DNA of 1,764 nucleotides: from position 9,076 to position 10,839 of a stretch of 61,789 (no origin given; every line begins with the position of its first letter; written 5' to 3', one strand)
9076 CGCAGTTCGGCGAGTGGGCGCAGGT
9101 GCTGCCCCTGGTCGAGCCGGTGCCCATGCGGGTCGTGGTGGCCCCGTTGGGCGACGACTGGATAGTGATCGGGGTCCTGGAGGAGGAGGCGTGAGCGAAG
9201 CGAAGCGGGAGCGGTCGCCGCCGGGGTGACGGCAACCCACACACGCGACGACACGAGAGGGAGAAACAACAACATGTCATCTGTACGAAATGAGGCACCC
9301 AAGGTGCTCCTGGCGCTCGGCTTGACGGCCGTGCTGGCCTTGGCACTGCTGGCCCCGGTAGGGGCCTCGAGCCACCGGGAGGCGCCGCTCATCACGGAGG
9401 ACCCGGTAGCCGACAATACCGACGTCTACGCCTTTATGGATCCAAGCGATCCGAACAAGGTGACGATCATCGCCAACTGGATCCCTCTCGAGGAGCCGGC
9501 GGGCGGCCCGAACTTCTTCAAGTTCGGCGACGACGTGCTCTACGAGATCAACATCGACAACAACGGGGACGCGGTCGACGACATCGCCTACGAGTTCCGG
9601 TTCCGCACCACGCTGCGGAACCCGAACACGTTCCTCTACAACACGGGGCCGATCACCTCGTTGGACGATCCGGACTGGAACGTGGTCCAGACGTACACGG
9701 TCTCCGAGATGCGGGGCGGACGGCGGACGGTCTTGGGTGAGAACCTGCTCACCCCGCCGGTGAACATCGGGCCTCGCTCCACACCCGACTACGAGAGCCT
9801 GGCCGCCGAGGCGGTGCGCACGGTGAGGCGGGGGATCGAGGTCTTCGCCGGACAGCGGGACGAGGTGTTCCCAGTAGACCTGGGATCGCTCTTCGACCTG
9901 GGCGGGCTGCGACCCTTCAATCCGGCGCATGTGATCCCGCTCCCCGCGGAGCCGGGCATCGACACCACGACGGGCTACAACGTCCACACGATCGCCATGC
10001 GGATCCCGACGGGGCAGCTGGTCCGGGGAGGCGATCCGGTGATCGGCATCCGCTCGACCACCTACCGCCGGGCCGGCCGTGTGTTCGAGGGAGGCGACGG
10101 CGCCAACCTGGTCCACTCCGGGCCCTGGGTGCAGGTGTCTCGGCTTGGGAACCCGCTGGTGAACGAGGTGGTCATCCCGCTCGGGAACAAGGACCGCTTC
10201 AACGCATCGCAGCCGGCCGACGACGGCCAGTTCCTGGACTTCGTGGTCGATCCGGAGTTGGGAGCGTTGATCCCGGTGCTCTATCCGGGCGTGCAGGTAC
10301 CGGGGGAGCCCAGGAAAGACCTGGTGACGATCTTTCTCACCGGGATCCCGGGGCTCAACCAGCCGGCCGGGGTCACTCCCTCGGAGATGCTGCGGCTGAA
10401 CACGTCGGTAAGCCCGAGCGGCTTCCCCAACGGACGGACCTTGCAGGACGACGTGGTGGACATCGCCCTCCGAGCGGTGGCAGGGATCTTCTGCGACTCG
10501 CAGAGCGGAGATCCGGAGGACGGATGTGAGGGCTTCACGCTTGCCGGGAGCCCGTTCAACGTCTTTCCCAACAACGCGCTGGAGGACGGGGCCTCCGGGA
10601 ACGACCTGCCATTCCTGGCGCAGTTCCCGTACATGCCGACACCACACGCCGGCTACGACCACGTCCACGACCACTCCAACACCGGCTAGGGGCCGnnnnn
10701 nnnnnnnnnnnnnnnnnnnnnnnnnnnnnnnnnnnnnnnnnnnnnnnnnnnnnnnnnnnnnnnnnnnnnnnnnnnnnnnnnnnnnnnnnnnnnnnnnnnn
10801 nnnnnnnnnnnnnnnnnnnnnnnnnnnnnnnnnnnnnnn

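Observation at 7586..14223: Six-gene ECF sigma / DUF4331 / TPR / NicO-fusion / M23 operon: candidate uncharacterised extracytoplasmic metal-handling system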

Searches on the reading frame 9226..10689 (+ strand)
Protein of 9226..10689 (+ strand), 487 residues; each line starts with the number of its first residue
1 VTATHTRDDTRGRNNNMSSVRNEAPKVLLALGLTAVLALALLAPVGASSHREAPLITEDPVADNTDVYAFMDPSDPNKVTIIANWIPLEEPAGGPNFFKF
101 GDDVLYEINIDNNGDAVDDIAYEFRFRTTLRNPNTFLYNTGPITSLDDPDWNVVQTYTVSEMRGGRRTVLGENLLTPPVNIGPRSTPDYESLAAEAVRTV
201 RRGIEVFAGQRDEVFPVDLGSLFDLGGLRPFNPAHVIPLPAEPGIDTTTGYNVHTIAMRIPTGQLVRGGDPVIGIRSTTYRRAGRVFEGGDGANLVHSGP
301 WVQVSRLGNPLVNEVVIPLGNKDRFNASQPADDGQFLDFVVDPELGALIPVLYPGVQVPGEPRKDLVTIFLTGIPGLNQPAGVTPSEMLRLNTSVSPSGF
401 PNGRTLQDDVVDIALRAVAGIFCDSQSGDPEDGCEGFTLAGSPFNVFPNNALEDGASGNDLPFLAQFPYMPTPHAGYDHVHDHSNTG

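Call 3: search_protein_families(library=pfam, proteins=[window:9226-10689:+], max_evalue=0.01)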
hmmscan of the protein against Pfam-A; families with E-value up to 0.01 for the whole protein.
window:9226-10689:+ (487 aa): 1 family
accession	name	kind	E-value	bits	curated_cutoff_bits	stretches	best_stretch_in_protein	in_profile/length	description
PF14224.11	DUF4331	-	3.2e-136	455.4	27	1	48-473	1-421/421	Domain of unknown function (DUF4331)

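Call 4: search_protein_families(library=ncbifam, proteins=[window:9226-10689:+], max_evalue=0.01)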
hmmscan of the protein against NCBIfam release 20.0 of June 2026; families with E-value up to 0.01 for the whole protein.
window:9226-10689:+ (487 aa): 0 families

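Call 7: find_homologous_proteins(query=window:9226-10689:+, max_evalue=1e-10)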
Query window:9226-10689:+ (487 aa): 8000 proteins with E <= 1e-10 among 8000 candidates; the best 120 are listed.
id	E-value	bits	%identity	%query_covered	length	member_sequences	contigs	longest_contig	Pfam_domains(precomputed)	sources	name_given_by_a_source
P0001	0.0e+0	1071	100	97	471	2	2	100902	PF14224.12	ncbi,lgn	ncbi:MAG: DUF4331 domain-containing protein [Acidimicrobiia bacterium]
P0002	5.2e-273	925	87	97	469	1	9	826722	PF14224.12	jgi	jgi:hypothetical protein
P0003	6.1e-225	766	73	91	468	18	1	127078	PF14224.12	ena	-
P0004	1.4e-204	699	69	94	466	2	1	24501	PF14224.12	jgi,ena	-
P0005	1.7e-204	699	67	96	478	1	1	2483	PF14224.12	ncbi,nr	ncbi:MAG: DUF4331 domain-containing protein [Actinomycetota bacterium]|nr:DUF4331 domain-containing 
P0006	8.6e-200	683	68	94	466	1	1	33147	PF14224.12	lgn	-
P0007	3.4e-185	635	64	91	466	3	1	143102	PF14224.12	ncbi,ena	-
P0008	1.4e-184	633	66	93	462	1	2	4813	PF14224.12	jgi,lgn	jgi:hypothetical protein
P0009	1.1e-183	630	62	96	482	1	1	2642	PF14224.12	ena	-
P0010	2.2e-183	629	62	96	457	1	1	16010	PF14224.12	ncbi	-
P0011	2.2e-181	622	66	91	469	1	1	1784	PF14224.12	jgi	-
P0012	8.5e-180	617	62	93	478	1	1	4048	PF14224.12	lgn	-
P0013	1.0e-178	613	64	89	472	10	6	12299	PF14224.12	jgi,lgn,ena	-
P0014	3.3e-178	612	65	89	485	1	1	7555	PF14224.12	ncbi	ncbi:DUF4331 domain-containing protein [soil metagenome]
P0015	4.2e-178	611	62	95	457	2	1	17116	PF14224.12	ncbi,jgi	-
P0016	3.2e-177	609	62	92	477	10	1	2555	PF14224.12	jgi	jgi:hypothetical protein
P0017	6.4e-177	608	64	94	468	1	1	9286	PF14224.12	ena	-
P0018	3.9e-176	605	62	96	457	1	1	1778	PF14224.12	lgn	-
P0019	1.5e-175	603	59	93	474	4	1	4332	PF14224.12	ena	-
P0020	3.5e-175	602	61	93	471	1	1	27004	PF14224.12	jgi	jgi:hypothetical protein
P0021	6.3e-174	598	60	95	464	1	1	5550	PF14224.12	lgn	-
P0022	3.0e-173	595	60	93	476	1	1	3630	PF14224.12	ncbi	ncbi:MAG: DUF4331 domain-containing protein [Acidimicrobiia bacterium]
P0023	7.1e-173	594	62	96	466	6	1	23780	PF14224.12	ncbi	ncbi:MAG: hypothetical protein V7605_1299 [Acidimicrobiaceae bacterium]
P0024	1.7e-172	593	63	89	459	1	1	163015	PF14224.12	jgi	jgi:hypothetical protein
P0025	2.0e-172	593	-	-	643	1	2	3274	PF14224.12,PF00395.26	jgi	-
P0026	3.1e-172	592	63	90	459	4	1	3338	PF14224.12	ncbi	-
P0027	3.4e-172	592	61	95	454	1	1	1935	PF14224.12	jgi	jgi:hypothetical protein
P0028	7.0e-172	591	60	93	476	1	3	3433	PF14224.12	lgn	-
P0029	2.7e-171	589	62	90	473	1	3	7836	PF14224.12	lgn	-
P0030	3.4e-171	589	61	95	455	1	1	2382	PF14224.12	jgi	-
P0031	1.2e-170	587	60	94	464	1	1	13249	PF14224.12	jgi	jgi:hypothetical protein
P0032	7.9e-170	584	61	95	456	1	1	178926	PF14224.12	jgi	jgi:hypothetical protein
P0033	6.5e-169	581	62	93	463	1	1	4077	PF14224.12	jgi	jgi:hypothetical protein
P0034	8.7e-169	581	60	96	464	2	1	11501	PF14224.12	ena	-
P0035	9.1e-169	581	59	93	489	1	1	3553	PF14224.12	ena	-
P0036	9.2e-169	581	61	95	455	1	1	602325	PF14224.12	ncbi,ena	-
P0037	2.9e-168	579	61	92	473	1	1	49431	PF14224.12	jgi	jgi:hypothetical protein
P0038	2.9e-168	579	61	90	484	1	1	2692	PF14224.12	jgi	jgi:hypothetical protein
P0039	3.6e-168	579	62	90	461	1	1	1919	PF14224.12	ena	-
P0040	3.7e-168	579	60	95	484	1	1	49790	PF14224.12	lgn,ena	-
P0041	5.0e-168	578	60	93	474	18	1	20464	PF14224.12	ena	-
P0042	5.8e-168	578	60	93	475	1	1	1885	PF14224.12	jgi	jgi:Domain of unknown function (DUF4331)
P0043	6.4e-168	578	-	-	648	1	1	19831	PF14224.12,PF00395.26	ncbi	-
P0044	1.0e-167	577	62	91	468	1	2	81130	PF14224.12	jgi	jgi:hypothetical protein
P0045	1.7e-167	576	60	95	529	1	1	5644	PF14224.12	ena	-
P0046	2.3e-167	576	60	93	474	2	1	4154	PF14224.12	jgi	jgi:hypothetical protein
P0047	2.6e-167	576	62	91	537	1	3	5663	PF14224.12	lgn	-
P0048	4.3e-167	575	-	-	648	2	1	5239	PF14224.12,PF00395.26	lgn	-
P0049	1.2e-166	574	61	95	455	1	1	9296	PF14224.12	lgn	-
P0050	1.2e-166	574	60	94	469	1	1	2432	PF14224.12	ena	-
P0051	1.5e-166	573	61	94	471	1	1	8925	PF14224.12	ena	-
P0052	1.5e-166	573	60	92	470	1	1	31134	PF14224.12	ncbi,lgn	ncbi:MAG: DUF4331 domain-containing protein [Acidimicrobiales bacterium]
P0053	1.9e-166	573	60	95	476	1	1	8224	PF14224.12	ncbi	-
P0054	2.3e-166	573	60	95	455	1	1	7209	PF14224.12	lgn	-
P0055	2.4e-166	573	60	93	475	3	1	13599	PF14224.12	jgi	jgi:hypothetical protein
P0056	6.3e-166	571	60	93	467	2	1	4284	PF14224.12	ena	-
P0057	8.5e-166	571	62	93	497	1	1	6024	PF14224.12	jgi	jgi:hypothetical protein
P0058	8.8e-166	571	62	92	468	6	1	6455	PF14224.12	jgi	jgi:hypothetical protein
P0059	1.6e-165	570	62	91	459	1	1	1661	PF14224.12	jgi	jgi:hypothetical protein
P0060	1.7e-165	570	59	96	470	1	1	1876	PF14224.12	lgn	-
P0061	1.9e-165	570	62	90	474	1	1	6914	PF14224.12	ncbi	-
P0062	2.6e-165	569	61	92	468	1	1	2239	PF14224.12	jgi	jgi:hypothetical protein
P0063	4.0e-165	569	60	95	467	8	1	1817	PF14224.12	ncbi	-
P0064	5.7e-165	568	60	93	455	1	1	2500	PF14224.12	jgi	-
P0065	9.6e-165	567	61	92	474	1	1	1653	PF14224.12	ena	-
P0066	1.3e-164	567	58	95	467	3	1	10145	PF14224.12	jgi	-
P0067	1.6e-164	567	-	-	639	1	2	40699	PF14224.12,PF00395.26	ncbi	-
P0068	1.8e-164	566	62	90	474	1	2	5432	PF14224.12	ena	-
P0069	2.2e-164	566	61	90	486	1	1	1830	PF14224.12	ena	-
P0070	2.8e-164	566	60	90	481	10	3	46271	PF14224.12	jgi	jgi:hypothetical protein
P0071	4.7e-164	565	57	93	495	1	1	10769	PF14224.12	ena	-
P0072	5.2e-164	565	63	89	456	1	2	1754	PF14224.12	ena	-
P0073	5.5e-164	565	60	93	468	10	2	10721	PF14224.12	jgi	jgi:hypothetical protein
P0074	8.7e-164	564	60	91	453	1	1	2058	PF14224.12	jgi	-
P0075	1.2e-163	564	59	94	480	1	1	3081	PF14224.12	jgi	jgi:hypothetical protein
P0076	1.3e-163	564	59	94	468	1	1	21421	PF14224.12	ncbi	-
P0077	1.3e-163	564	59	95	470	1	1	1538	PF14224.12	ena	-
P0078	1.5e-163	564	60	95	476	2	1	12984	PF14224.12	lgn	-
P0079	1.5e-163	564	59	93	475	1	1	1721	PF14224.12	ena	-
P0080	1.5e-163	563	60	94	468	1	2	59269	PF14224.12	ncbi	-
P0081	1.7e-163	563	59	92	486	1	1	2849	PF14224.12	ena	-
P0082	1.9e-163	563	61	91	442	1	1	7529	PF14224.12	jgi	-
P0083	5.1e-163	562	60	94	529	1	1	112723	PF14224.12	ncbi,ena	-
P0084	5.1e-163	562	61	89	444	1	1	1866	PF14224.12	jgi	-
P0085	5.1e-163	562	59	95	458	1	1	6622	PF14224.12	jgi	jgi:hypothetical protein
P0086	5.5e-163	562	62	89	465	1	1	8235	PF14224.12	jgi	jgi:hypothetical protein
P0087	5.9e-163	562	60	92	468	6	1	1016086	PF14224.12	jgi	jgi:hypothetical protein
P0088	6.1e-163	561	61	91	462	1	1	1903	PF14224.12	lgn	-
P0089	6.4e-163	561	59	94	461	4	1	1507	PF14224.12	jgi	-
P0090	8.0e-163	561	59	94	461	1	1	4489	PF14224.12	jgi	jgi:hypothetical protein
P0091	8.0e-163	561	58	94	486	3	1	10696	PF14224.12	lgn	-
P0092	8.3e-163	561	60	90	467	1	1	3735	PF14224.12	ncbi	ncbi:MAG: DUF4331 domain-containing protein [Acidimicrobiales bacterium]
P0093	8.5e-163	561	60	94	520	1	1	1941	PF14224.12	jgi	-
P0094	8.8e-163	561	59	95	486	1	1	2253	PF14224.12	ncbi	-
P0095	9.1e-163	561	59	91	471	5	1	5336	PF14224.12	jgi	jgi:hypothetical protein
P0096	2.0e-162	560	61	93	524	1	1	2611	PF14224.12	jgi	jgi:hypothetical protein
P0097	3.3e-162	559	58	94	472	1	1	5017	PF14224.12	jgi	jgi:hypothetical protein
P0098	3.4e-162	559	59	93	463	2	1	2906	PF14224.12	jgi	jgi:hypothetical protein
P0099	4.1e-162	559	62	89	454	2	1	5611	PF14224.12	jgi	jgi:hypothetical protein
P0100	4.3e-162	559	59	94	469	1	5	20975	PF14224.12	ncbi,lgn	-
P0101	6.3e-162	558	60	89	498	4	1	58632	PF14224.12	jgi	jgi:hypothetical protein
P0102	6.3e-162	558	61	91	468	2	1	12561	PF14224.12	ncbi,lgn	-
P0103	7.2e-162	558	59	94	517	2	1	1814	PF14224.12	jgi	-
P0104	7.5e-162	558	61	90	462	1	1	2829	PF14224.12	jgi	jgi:hypothetical protein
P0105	7.8e-162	558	59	92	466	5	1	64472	PF14224.12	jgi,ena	-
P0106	8.4e-162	558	59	93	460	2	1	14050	PF14224.12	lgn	-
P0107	1.1e-161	557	60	90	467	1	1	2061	PF14224.12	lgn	-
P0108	1.2e-161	557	59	97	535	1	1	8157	PF14224.12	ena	-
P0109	1.5e-161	557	58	95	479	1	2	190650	PF14224.12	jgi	-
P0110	1.7e-161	557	58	95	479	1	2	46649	PF14224.12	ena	-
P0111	1.9e-161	557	59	97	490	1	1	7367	PF14224.12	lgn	-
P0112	3.0e-161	556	60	92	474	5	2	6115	PF14224.12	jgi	jgi:hypothetical protein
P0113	3.7e-161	556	61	93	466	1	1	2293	PF14224.12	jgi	jgi:hypothetical protein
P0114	4.1e-161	555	58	95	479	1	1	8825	PF14224.12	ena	-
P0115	4.2e-161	555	60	92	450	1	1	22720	PF14224.12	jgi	jgi:hypothetical protein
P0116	6.0e-161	555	60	92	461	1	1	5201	PF14224.12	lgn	-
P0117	6.8e-161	555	58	95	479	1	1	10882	PF14224.12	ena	-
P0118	6.9e-161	555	57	94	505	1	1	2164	PF14224.12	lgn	-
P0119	9.3e-161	554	58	95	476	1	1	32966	PF14224.12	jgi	jgi:hypothetical protein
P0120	9.6e-161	554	59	91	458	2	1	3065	PF14224.12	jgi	jgi:Domain of unknown function (DUF4331)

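Call 8: search_solved_structures(query=window:9226-10689:+, max_evalue=1)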
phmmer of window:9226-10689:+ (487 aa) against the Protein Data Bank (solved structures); distinct sequences matched with E-value up to 1: 0.

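Call 11: find_related_loci(query=A1, collection=genome_contigs, flank=10000)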
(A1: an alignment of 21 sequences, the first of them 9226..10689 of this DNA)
Query A1 (487 aa) in genome_contigs; peptide patterns used: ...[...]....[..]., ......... (x = any residue, [..] = any of these).
599 stretches matched a pattern (row limit reached: there are more); 594 encode a relative of the query (tblastn E <= 1e-3); the best 80 are kept; 80 distinct loci.
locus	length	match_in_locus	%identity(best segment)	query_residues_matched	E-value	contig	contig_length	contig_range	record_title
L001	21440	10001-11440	71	3-486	0e+0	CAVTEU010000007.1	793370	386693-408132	MAG: uncultured Actinomycetes bacterium isolate MFD09267.bin.2.26 genome assembly, contig: contig_24685, whole genome sh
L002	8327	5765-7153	57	28-484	6e-170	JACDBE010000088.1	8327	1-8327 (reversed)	MAG: Acidimicrobiia bacterium isolate MGR_bin274 SD2897-2912_k127_3776408, whole genome shotgun sequence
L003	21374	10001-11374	60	45-487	2e-168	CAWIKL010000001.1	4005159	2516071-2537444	MAG: uncultured Acidobacteriota bacterium isolate MFD04967.bin.1.6 genome assembly, contig: contig_1861, whole genome sh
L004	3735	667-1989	60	42-481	6e-176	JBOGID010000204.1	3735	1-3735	MAG: Acidimicrobiales bacterium isolate M3-S_metabat2.bin.145 k127_1450022, whole genome shotgun sequence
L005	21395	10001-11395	58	11-481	3e-168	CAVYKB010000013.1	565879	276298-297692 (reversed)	MAG: uncultured Acidimicrobiia bacterium isolate MFD01275.bin.2.154 genome assembly, contig: contig_2045, whole genome s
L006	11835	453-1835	57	27-481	6e-165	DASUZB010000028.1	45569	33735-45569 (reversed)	MAG TPA_asm: Actinomycetes bacterium isolate SMAG_U1911 k141_15574, whole genome shotgun sequence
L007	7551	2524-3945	59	4-478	3e-164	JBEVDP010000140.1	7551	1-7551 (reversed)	MAG: Acidimicrobiia bacterium isolate T2R1BO.metabat2.24 T2R1BO.metabat2.24_k133_19922602, whole genome shotgun sequence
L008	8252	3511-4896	57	26-477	2e-163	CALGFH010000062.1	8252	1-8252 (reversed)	MAG TPA_asm: uncultured actinobacterium isolate ERR671912_bin.21_CONCOCT_v1.1_MAG genome assembly, contig: ERZ1756298.14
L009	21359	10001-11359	59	19-478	1e-162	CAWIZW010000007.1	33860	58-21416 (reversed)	MAG: uncultured Acidimicrobiia bacterium isolate MFD05567.bin.2.101 genome assembly, contig: contig_169865, whole genome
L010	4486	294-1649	57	42-482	4e-164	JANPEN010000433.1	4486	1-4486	MAG: Acidimicrobiia bacterium isolate VAR_78_metabat_23 VAR_78_k141_614937, whole genome shotgun sequence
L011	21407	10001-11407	56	1-478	5e-159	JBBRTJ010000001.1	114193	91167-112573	MAG: Acidimicrobiales bacterium isolate La2_metabat2.205 La2_metabat2.205_K_2960721L114193_cov_17.1581, whole genome sho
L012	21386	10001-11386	59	33-477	8e-158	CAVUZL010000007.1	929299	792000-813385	MAG: uncultured Acidobacteriota bacterium isolate MFD05521.bin.2.215 genome assembly, contig: contig_17657, whole genome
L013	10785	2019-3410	56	15-479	3e-156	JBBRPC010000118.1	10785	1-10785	MAG: Acidimicrobiia bacterium isolate La1_metabat2.393 LA1C_B2.393_k141_1981002L_10785_cov_10.0000, whole genome shotgun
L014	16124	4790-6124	55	17-477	2e-152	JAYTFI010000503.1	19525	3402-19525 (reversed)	MAG: Acidimicrobiales bacterium isolate GFS_2147 GFS_2147_502, whole genome shotgun sequence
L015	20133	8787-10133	55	26-477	9e-151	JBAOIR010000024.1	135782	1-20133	MAG: Microthrixaceae bacterium isolate AS_Ams2_Bin48 np3_contig_14779, whole genome shotgun sequence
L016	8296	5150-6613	53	13-481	1e-148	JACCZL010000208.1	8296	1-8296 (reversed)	MAG: Chloroflexota bacterium isolate MGR_bin229 SD2897-2912_k127_3774369, whole genome shotgun sequence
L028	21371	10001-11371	51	29-481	2e-136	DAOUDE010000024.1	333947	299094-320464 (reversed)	MAG TPA_asm: Thermomicrobiales bacterium isolate M11_10 k145_43679, whole genome shotgun sequence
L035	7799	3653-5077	49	23-485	1e-132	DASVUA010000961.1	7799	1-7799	MAG TPA_asm: Thermoanaerobaculia bacterium isolate SMAG_U3305 k141_437217, whole genome shotgun sequence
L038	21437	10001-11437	49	21-478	1e-131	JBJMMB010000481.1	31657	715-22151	MAG: Chloroflexia bacterium isolate H1_18_all_fractions_metab_maxb_101_63_9 k255_6937157, whole genome shotgun sequence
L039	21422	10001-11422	50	25-481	4e-131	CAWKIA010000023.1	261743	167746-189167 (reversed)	MAG: uncultured Chloroflexia bacterium isolate MFD02840.bin.1.249 genome assembly, contig: contig_49116, whole genome sh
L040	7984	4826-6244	50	31-485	2e-130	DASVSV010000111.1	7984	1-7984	MAG TPA_asm: Thermoanaerobaculia bacterium isolate SMAG_U3271 k141_68972, whole genome shotgun sequence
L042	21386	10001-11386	49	28-480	1e-129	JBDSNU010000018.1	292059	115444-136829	MAG: Candidatus Paceibacterota bacterium isolate cluster1_bin.423 k127_13336265, whole genome shotgun sequence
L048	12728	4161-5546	48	47-478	3e-126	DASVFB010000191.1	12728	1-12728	MAG TPA_asm: Gaiellaceae bacterium isolate SMAG_U2077 k141_818907, whole genome shotgun sequence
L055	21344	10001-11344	48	48-477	5e-124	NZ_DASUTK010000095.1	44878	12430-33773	MAG: Nocardioides sp. isolate SMAG_U1761 k141_655595, whole genome shotgun sequence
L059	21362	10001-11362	47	48-477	4e-123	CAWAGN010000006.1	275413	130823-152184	MAG: uncultured Actinomycetota bacterium isolate MFD02581.bin.1.105 genome assembly, contig: contig_22513, whole genome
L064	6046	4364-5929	48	26-479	7e-122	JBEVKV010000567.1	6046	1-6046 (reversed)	MAG: Pyrinomonadaceae bacterium isolate T4R1UO_autometa_bin_0001 T4R1UO_autometa_bin_0001_k133_5351495, whole genome sho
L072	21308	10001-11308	47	17-478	3e-119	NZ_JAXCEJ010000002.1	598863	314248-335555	Actinomadura chokoriensis strain DLS-47 contig2, whole genome shotgun sequence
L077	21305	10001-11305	50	47-479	4e-124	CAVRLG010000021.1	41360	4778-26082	MAG: uncultured Thermoleophilia bacterium isolate MFD05567.bin.2.4 genome assembly, contig: contig_8861, whole genome sh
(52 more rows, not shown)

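Call 17: search_protein_families(library=pfam, proteins=[L003:12781-13893:+, L035:5095-5970:+, L077:13145-14506:+, L077:12684-13148:+, L048:8230-8931:+, L048:2632-3336:-, L040:7127-7837:+], max_evalue=0.01)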
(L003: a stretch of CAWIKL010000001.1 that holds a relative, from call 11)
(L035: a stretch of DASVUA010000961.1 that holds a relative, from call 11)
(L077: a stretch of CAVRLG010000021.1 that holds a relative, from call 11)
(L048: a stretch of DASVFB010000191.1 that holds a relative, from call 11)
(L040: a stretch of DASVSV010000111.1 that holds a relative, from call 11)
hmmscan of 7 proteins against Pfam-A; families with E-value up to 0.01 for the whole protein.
L003:12781-13893:+ (370 aa): 1 family
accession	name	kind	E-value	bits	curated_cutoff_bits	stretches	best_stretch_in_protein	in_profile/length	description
PF13795.12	HupE_UreJ_2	-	3.5e-48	163.7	24.5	1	192-339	1-154/156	HupE / UreJ protein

L035:5095-5970:+ (291 aa): 0 families

L077:13145-14506:+ (453 aa): 0 families

L077:12684-13148:+ (154 aa): 1 family
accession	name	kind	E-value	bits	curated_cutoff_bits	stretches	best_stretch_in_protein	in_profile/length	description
PF21827.1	New_glue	-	2.7e-05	24.3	31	1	14-61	3-53/94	New glue protein family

L048:8230-8931:+ (233 aa): 1 family
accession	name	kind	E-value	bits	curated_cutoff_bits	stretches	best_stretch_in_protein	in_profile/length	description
PF03824.22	NicO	-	6.3e-07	29.5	27.7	1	20-108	4-95/287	High-affinity nickel-transport protein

L048:2632-3336:- (234 aa): 4 families
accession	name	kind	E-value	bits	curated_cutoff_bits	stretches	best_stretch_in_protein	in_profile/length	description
PF10099.14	RskA_C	-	3.2e-21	76.4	29.4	1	94-225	3-133/135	Anti-sigma-K factor rskA, C-terminal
PF13490.11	zf-HC2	-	4.9e-06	27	22.2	1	6-37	4-35/35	Putative zinc-finger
PF22618.1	RskA_N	-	0.00095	19.7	27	1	7-35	2-30/48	Anti-sigma-K factor RskA, N-terminal domain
PF19721.4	DUF6215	-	0.0019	18.2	27.1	1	90-177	6-92/135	Family of unknown function (DUF6215)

L040:7127-7837:+ (236 aa): 1 family
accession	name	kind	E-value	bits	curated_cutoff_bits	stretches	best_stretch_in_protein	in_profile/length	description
PF10670.15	DUF4198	-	1.2e-18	68.5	34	1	14-213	1-207/209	Domain of unknown function (DUF4198)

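Call 29: predict_structure(alignment_id=A1)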
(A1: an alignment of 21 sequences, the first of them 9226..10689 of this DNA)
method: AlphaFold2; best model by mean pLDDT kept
length: 487 residues; sequences in the alignment: 21
mean_pLDDT: 62.2   pTM: 0.63
mean pLDDT of the five models: 62.2, 58.5, 56.8, 56.6, 56.4
residues with pLDDT >= 90: 53; 70-90: 116; 50-70: 152; < 50: 166
segments of 3 or more residues with pLDDT < 50: 1-19, 41-62, 89-96, 216-247, 309-314, 341-345, 361-369, 398-415, 423-441, 445-459, 477-487
pLDDT, mean of each block of 10 residues (from residue 1): 34 40 59 63 36 33 66 85 70 53 86 83 91 78 86 92 92 90 68 92 93 54 40 43 47 85 82 79 62 57 58 51 62 62 52 56 47 56 65 61 37 48 45 45 46 43 76 57 34
secondary structure, 60 per line:
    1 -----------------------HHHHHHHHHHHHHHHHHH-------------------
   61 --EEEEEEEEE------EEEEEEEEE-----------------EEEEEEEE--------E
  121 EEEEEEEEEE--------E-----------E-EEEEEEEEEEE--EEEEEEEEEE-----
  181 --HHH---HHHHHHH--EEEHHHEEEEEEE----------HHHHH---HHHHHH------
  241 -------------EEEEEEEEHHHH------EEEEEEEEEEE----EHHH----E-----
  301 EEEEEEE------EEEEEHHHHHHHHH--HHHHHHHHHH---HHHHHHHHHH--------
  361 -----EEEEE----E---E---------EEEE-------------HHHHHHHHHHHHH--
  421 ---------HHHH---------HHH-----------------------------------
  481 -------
elements in order: H24-41 E63-71 E78-86 E104-111 E120-130 E153-163 E166-175 H189-195 E198-200 E204-210 H221-225 H229-234 E254-261 H262-265 E272-282 E301-307 E314-318 H319-327 H330-339 H343-352 E366-370 E389-392 H406-418 H430-433
